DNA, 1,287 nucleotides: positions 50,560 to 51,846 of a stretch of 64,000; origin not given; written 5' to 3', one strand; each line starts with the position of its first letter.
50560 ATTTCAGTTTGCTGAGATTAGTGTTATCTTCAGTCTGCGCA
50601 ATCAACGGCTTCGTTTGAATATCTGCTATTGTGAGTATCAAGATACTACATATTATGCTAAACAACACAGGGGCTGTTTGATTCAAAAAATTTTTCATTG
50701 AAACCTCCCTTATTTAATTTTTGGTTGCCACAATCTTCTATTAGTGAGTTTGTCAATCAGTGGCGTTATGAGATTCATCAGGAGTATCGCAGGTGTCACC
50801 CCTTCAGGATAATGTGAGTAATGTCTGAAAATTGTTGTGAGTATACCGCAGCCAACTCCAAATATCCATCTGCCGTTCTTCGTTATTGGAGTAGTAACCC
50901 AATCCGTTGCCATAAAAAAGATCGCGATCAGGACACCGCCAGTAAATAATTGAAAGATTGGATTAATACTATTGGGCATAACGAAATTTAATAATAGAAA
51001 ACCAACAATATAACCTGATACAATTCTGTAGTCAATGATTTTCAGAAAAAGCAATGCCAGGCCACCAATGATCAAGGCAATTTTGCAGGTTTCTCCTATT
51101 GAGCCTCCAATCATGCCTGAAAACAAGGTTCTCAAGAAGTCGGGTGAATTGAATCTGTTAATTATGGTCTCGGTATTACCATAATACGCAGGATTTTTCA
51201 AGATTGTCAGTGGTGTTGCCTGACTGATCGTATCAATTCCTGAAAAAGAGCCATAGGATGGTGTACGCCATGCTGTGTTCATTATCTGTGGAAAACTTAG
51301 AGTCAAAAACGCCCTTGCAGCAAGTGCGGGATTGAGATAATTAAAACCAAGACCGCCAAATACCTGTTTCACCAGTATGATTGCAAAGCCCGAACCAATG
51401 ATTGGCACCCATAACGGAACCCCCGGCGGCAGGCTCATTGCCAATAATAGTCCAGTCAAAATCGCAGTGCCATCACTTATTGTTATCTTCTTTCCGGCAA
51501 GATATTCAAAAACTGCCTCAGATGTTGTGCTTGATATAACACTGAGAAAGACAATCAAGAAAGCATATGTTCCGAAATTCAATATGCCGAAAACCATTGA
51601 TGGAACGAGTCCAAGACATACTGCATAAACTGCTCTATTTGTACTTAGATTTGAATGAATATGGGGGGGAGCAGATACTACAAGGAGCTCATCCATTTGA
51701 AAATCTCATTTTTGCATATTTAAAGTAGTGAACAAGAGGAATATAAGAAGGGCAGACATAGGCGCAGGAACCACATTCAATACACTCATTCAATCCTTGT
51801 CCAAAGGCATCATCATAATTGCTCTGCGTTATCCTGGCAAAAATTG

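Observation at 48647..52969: Rewired Rnf-like complex: rnfCDGEA without rnfB, dead A/E iron-sulfur relay, doubled extracytoplasmic flavoprotein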

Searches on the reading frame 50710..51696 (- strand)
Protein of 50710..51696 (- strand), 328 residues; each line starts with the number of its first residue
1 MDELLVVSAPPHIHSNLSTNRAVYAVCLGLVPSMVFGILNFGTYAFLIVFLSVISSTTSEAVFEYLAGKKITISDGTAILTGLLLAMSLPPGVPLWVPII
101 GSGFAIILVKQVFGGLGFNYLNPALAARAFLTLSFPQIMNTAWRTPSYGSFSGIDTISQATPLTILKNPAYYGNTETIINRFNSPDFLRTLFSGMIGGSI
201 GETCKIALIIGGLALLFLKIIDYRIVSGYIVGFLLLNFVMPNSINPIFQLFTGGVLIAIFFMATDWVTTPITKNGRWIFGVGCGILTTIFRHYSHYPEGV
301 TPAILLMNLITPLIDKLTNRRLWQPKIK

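Call 3: search_protein_families(library=pfam, proteins=[window:50710-51696:-], max_evalue=0.01)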
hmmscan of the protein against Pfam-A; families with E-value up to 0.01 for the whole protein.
window:50710-51696:- (328 aa): 1 family
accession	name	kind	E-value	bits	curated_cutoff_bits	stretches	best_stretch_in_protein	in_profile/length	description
PF03116.20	NQR2_RnfD_RnfE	-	1.7e-100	336.7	27.7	1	7-321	2-293/296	NQR2, RnfD, RnfE family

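Call 4: search_protein_families(library=ncbifam, proteins=[window:50710-51696:-], max_evalue=0.01)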
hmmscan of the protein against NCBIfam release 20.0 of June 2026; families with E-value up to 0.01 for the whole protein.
window:50710-51696:- (328 aa): 6 families
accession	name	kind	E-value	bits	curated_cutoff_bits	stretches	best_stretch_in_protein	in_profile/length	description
TIGR01946.1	rnfD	subfamily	3.6e-82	276.3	207.05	1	11-321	2-323/327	RnfABCDGE type electron transport complex subunit D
NF002011.0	PRK00816.1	equivalog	5e-62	210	415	2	152-322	178-346/352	electron transport complex subunit RsxD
NF003756.0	PRK05349.1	equivalog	2.2e-60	204.7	414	2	48-318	124-392/406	NADH:ubiquinone reductase (Na(+)-transporting) subunit B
NF041838.1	rnfD_Methano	equivalog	1.1e-57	195.5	400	2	6-154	4-151/285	Rnf electron transport complex subunit RnfD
TIGR01937.1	nqrB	equivalog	6.6e-56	190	349.9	1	48-318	124-405/413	NADH:ubiquinone reductase (Na(+)-transporting) subunit B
NF002181.0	PRK01024.1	equivalog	2e-36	125.8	792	2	37-140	112-213/503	Na(+)-transporting NADH-quinone reductase subunit B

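Call 13: find_homologous_proteins(query=window:50710-51696:-, max_evalue=1e-20)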
Query window:50710-51696:- (328 aa): 7985 proteins with E <= 1e-20 among 8000 candidates; the best 120 are listed.
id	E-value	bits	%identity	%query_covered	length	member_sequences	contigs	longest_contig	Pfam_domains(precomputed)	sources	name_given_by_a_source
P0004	7.0e-212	720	100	100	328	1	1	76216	PF03116.21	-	-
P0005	2.2e-146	505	70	98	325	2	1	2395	PF03116.21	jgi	jgi:electron transport complex protein RnfD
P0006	2.8e-140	485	67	99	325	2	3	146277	PF03116.21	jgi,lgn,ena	-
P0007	6.8e-139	481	66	98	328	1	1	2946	PF03116.21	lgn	-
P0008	9.0e-138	477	65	98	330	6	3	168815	PF03116.21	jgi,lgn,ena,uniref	uniref:Ion-translocating oxidoreductase complex subunit D n=1 Tax=candidate division WOR-3 bacterium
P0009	9.0e-134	464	63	98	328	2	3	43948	PF03116.21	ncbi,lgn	-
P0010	2.3e-132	459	64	100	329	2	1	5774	PF03116.21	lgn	-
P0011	5.9e-132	458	63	99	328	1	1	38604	PF03116.21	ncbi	-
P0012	5.8e-131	454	63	98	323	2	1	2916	PF03116.21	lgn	-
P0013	2.9e-130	452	64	98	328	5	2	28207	PF03116.21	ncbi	ncbi:MAG: RnfABCDGE type electron transport complex subunit D [candidate division WOR-3 bacterium]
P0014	5.6e-130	451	63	98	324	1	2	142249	PF03116.21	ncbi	-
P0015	1.2e-129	450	62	98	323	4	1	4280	PF03116.21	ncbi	ncbi:MAG: RnfABCDGE type electron transport complex subunit D [bacterium]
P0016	4.5e-128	445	63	98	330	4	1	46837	PF03116.21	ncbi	-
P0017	2.6e-127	442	63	98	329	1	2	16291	PF03116.21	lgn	-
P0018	1.9e-123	430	61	98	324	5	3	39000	PF03116.21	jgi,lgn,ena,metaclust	metaclust:\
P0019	5.6e-122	425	59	98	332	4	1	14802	PF03116.21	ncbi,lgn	ncbi:MAG: RnfABCDGE type electron transport complex subunit D [candidate division WOR-3 bacterium]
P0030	7.7e-111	388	54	98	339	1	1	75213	PF03116.21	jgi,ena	-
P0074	4.5e-108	379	54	100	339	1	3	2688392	PF03116.21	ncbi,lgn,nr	ncbi:MAG: RnfABCDGE type electron transport complex subunit D [candidate division WOR-3 bacterium]|n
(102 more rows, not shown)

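Call 15: find_encoding_contigs(protein=P0006, flank=10000, max_places=2)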
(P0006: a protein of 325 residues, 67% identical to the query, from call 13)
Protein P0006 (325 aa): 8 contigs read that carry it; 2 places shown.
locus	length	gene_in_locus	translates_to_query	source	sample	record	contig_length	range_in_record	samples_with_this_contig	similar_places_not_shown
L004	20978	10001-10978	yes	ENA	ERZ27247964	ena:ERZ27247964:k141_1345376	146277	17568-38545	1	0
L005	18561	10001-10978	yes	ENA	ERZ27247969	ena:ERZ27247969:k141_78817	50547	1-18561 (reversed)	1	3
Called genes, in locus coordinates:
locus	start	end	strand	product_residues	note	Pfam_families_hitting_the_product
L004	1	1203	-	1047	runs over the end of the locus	PF00015:MCPsignal, PF00496:SBP_bac_5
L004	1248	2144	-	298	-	PF00892:EamA, PF05653:Mg_trans_NIPA (weak), PF03151:TPT (weak), PF00892:EamA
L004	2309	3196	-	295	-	PF01595:CNNM, PF00571:CBS (faint)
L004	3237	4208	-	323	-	PF01595:CNNM, PF00571:CBS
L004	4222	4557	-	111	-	PF02130:YbeY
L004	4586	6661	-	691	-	PF07697:7TMR-HDED, PF07698:7TM-7TMR_HD, PF01966:HD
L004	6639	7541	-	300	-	PF02562:PhoH, PF13604:AAA_30 (weak), PF13245:AAA_19 (weak)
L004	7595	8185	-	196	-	PF01476:LysM (faint)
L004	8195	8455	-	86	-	-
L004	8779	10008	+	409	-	PF13375:RnfC_N, PF01512:Complex1_51K, PF10531:SLBB, PF13534:Fer4_17 (faint), PF12838:Fer4_7, PF13183:Fer4_8 (faint), PF13187:Fer4_9 (weak), PF13237:Fer4_10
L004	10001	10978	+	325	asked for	PF03116:NQR2_RnfD_RnfE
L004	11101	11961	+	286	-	PF04205:FMN_bind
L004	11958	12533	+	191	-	PF02508:Rnf-Nqr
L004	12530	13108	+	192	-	PF02508:Rnf-Nqr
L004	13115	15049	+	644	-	PF00580:UvrD-helicase, PF13086:AAA_11, PF13245:AAA_19, PF13604:AAA_30 (faint), PF01443:Viral_helicase1 (faint), PF13087:AAA_12 (faint), PF13361:UvrD_C, PF13538:UvrD_C_2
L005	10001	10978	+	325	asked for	PF03116:NQR2_RnfD_RnfE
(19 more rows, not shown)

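Call 16: find_encoding_contigs(protein=P0008, flank=10000, max_places=2)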
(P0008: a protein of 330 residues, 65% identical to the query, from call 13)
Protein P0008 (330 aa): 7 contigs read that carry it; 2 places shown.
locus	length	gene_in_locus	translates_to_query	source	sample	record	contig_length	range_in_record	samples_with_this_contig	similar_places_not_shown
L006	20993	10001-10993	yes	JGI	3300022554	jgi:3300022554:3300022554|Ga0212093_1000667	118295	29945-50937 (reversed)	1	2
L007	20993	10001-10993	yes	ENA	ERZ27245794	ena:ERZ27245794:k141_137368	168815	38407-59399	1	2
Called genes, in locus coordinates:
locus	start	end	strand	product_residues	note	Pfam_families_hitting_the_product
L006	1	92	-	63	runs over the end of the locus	-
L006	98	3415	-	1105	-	PF13191:AAA_16, PF13401:AAA_22 (faint), PF13432:TPR_16 (faint), PF00515:TPR_1 (faint), PF07719:TPR_2 (faint), PF13424:TPR_12, PF17874:TPR_MalT, PF03704:BTAD, +5 more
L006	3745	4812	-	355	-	PF00266:Aminotran_5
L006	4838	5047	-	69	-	-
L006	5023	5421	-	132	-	PF01894:YjbQ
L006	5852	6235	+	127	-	PF04474:DUF554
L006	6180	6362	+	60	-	PF04474:DUF554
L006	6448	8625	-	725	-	PF00912:Transgly, PF00905:Transpeptidase, PF06832:BiPBP_C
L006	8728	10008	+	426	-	PF13375:RnfC_N, PF01512:Complex1_51K, PF10531:SLBB, PF12838:Fer4_7 (weak), PF13237:Fer4_10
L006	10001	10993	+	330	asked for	PF03116:NQR2_RnfD_RnfE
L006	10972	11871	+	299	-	PF04205:FMN_bind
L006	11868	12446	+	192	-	PF02508:Rnf-Nqr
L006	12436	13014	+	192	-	PF02508:Rnf-Nqr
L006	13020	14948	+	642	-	PF00580:UvrD-helicase, PF13086:AAA_11 (weak), PF13245:AAA_19, PF13604:AAA_30 (faint), PF01443:Viral_helicase1 (faint), PF13361:UvrD_C, PF13538:UvrD_C_2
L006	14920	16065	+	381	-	PF00266:Aminotran_5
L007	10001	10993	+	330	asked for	PF03116:NQR2_RnfD_RnfE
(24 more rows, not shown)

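Call 17: find_encoding_contigs(protein=P0074, flank=10000, max_places=2)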
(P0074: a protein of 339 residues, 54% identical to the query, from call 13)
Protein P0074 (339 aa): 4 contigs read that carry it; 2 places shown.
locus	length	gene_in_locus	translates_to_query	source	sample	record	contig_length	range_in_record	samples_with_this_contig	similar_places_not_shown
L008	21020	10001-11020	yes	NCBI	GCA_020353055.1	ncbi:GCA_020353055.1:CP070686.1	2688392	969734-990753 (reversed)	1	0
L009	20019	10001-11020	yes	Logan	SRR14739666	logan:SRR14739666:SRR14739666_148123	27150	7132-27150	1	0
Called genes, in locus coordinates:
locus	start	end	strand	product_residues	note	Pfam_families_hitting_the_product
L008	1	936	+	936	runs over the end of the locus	PF13485:Peptidase_MA_2 (weak), PF07676:PD40 (faint), PF26550:Tricorn_2nd, PF26549:Tricorn_N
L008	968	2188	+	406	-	PF01547:SBP_bac_1, PF13416:SBP_bac_8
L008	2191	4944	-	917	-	PF13860:FlgD_ig (faint), PF23381:Beta-prop_IFT122_1st (weak), PF07705:CARDB (faint), PF18962:Por_Secre_tail (weak)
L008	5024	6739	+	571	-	-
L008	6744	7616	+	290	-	PF02985:HEAT (faint), PF13646:HEAT_2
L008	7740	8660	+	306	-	PF02567:PhzC-PhzF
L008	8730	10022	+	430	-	PF13375:RnfC_N, PF01512:Complex1_51K, PF10531:SLBB, PF12838:Fer4_7 (faint)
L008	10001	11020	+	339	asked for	PF03116:NQR2_RnfD_RnfE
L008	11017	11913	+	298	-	PF04205:FMN_bind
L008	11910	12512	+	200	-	PF02508:Rnf-Nqr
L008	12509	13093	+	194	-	PF02508:Rnf-Nqr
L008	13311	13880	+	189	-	PF00881:Nitroreductase, PF14512:TM1586_NiRdase (weak)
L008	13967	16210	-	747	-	PF05694:SBP56 (faint), PF08309:LVIVD, PF18962:Por_Secre_tail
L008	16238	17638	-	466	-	PF13517:FG-GAP_3 (weak), PF18962:Por_Secre_tail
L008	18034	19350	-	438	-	PF03951:Gln-synt_N, PF00120:Gln-synt_C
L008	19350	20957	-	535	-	PF00171:Aldedh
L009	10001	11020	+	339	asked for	PF03116:NQR2_RnfD_RnfE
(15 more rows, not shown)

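Call 33: find_encoding_contigs(protein=P0014, flank=10000, max_places=1)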
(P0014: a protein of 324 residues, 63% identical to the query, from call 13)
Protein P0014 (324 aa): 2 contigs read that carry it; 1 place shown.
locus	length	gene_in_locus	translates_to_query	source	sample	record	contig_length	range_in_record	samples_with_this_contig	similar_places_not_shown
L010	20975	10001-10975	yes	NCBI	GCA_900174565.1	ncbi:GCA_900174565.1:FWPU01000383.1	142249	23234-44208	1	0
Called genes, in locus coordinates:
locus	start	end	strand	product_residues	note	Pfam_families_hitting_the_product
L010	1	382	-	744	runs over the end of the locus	PF00015:MCPsignal, PF00496:SBP_bac_5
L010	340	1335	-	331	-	PF00015:MCPsignal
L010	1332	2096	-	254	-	PF00892:EamA, PF03151:TPT (faint), PF00892:EamA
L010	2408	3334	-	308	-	PF01595:CNNM, PF00571:CBS (faint)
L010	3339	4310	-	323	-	PF01595:CNNM, PF00571:CBS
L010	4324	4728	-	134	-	PF02130:YbeY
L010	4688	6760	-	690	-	PF07697:7TMR-HDED, PF07698:7TM-7TMR_HD, PF01966:HD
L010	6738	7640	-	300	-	PF02562:PhoH, PF13245:AAA_19 (weak), PF13604:AAA_30 (weak)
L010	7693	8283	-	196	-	PF01476:LysM (weak)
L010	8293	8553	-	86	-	-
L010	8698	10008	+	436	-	PF13375:RnfC_N, PF01512:Complex1_51K, PF10531:SLBB, PF12838:Fer4_7, PF13183:Fer4_8 (weak), PF13187:Fer4_9 (weak), PF13237:Fer4_10, PF13534:Fer4_17 (weak), +3 more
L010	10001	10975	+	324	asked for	PF03116:NQR2_RnfD_RnfE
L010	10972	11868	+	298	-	PF04205:FMN_bind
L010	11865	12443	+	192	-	PF02508:Rnf-Nqr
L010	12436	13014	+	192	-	PF02508:Rnf-Nqr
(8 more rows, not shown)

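Call 34: find_encoding_contigs(protein=P0019, flank=10000, max_places=1)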
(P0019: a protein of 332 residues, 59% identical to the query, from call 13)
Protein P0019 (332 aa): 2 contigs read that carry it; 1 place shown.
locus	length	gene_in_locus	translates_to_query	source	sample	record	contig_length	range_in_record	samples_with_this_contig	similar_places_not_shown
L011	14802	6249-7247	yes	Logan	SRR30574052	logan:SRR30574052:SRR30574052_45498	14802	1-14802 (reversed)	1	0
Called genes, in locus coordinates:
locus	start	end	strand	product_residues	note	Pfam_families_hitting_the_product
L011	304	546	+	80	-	PF01206:TusA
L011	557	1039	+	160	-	PF13686:DrsE_2, PF02635:DsrE (weak)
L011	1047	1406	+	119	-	PF02635:DsrE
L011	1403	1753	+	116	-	PF02635:DsrE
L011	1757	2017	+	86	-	PF04077:DsrH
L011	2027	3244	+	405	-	PF04282:DUF438, PF01814:Hemerythrin, PF13596:PAS_10, PF13426:PAS_9 (weak)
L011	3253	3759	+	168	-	-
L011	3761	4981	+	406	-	PF00266:Aminotran_5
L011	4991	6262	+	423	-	PF13375:RnfC_N, PF01512:Complex1_51K, PF13746:Fer4_18 (faint), PF10531:SLBB, PF12838:Fer4_7, PF13183:Fer4_8 (weak), PF13187:Fer4_9 (weak), PF13237:Fer4_10, +5 more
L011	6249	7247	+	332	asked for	PF03116:NQR2_RnfD_RnfE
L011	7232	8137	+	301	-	PF04205:FMN_bind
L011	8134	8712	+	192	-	PF02508:Rnf-Nqr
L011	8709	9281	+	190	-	PF02508:Rnf-Nqr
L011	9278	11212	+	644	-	PF00580:UvrD-helicase, PF13086:AAA_11 (weak), PF13245:AAA_19, PF13604:AAA_30 (faint), PF01443:Viral_helicase1 (faint), PF13361:UvrD_C, PF13538:UvrD_C_2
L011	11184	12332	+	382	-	PF00266:Aminotran_5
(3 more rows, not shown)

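Call 35: find_encoding_contigs(protein=P0030, flank=10000, max_places=1)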
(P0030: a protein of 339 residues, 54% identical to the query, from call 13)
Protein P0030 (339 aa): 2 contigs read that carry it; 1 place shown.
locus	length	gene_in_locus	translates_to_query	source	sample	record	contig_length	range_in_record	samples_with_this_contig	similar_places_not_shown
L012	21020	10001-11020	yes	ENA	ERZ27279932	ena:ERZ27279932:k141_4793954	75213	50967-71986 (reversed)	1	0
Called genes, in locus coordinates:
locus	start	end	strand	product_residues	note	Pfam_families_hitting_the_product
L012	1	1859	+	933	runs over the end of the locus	PF13485:Peptidase_MA_2 (faint), PF07676:PD40 (faint), PF26550:Tricorn_2nd (weak), PF26549:Tricorn_N (weak)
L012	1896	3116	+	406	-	PF01547:SBP_bac_1, PF13416:SBP_bac_8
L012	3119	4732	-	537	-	PF23381:Beta-prop_IFT122_1st (faint), PF23414:Beta-prop_EML_2 (faint), PF18962:Por_Secre_tail (weak)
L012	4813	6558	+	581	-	-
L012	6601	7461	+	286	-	PF13646:HEAT_2, PF02985:HEAT (faint)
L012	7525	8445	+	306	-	PF02567:PhzC-PhzF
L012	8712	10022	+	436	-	PF13375:RnfC_N, PF01512:Complex1_51K, PF10531:SLBB, PF12838:Fer4_7 (weak), PF13237:Fer4_10 (faint)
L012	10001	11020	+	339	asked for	PF03116:NQR2_RnfD_RnfE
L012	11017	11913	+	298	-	PF04205:FMN_bind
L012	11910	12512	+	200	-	PF02508:Rnf-Nqr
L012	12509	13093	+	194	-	PF02508:Rnf-Nqr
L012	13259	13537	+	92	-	PF01022:HTH_5, PF12840:HTH_20 (weak)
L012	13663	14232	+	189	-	PF00881:Nitroreductase, PF14512:TM1586_NiRdase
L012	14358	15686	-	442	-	PF03951:Gln-synt_N, PF00120:Gln-synt_C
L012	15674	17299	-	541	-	PF00171:Aldedh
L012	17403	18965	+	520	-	PF13600:DUF4140, PF13598:DUF4139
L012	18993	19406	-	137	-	-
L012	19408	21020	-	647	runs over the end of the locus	PF00359:PTS_EIIA_2, PF03600:CitMHS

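Call 47: search_solved_structures(query=window:50710-51696:-, max_evalue=1e-10, show_alignments=2)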
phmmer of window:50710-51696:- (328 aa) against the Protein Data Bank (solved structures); distinct sequences matched with E-value up to 1e-10: 6.
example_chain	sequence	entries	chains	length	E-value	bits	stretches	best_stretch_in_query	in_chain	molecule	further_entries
7zc6_D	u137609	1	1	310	3.7e-71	243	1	5-322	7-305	RnfD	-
9eri_D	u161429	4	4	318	4e-66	226.5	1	5-323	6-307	Na(+)-translocating ferredoxin:NAD(+) oxidoreductase complex subunit D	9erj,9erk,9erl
8ahx_D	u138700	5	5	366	5e-53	183.4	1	5-321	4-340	Ion-translocating oxidoreductase complex subunit D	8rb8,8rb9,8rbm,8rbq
9lrr_B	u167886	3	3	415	2.8e-36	128.4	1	46-320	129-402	Na(+)-translocating NADH-quinone reductase subunit B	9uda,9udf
7xk3_B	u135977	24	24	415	3.8e-36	128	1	68-320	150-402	Na(+)-translocating NADH-quinone reductase subunit B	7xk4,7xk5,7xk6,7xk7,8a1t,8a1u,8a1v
9ud3_B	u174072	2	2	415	3.8e-35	124.7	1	68-320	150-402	Na(+)-translocating NADH-quinone reductase subunit B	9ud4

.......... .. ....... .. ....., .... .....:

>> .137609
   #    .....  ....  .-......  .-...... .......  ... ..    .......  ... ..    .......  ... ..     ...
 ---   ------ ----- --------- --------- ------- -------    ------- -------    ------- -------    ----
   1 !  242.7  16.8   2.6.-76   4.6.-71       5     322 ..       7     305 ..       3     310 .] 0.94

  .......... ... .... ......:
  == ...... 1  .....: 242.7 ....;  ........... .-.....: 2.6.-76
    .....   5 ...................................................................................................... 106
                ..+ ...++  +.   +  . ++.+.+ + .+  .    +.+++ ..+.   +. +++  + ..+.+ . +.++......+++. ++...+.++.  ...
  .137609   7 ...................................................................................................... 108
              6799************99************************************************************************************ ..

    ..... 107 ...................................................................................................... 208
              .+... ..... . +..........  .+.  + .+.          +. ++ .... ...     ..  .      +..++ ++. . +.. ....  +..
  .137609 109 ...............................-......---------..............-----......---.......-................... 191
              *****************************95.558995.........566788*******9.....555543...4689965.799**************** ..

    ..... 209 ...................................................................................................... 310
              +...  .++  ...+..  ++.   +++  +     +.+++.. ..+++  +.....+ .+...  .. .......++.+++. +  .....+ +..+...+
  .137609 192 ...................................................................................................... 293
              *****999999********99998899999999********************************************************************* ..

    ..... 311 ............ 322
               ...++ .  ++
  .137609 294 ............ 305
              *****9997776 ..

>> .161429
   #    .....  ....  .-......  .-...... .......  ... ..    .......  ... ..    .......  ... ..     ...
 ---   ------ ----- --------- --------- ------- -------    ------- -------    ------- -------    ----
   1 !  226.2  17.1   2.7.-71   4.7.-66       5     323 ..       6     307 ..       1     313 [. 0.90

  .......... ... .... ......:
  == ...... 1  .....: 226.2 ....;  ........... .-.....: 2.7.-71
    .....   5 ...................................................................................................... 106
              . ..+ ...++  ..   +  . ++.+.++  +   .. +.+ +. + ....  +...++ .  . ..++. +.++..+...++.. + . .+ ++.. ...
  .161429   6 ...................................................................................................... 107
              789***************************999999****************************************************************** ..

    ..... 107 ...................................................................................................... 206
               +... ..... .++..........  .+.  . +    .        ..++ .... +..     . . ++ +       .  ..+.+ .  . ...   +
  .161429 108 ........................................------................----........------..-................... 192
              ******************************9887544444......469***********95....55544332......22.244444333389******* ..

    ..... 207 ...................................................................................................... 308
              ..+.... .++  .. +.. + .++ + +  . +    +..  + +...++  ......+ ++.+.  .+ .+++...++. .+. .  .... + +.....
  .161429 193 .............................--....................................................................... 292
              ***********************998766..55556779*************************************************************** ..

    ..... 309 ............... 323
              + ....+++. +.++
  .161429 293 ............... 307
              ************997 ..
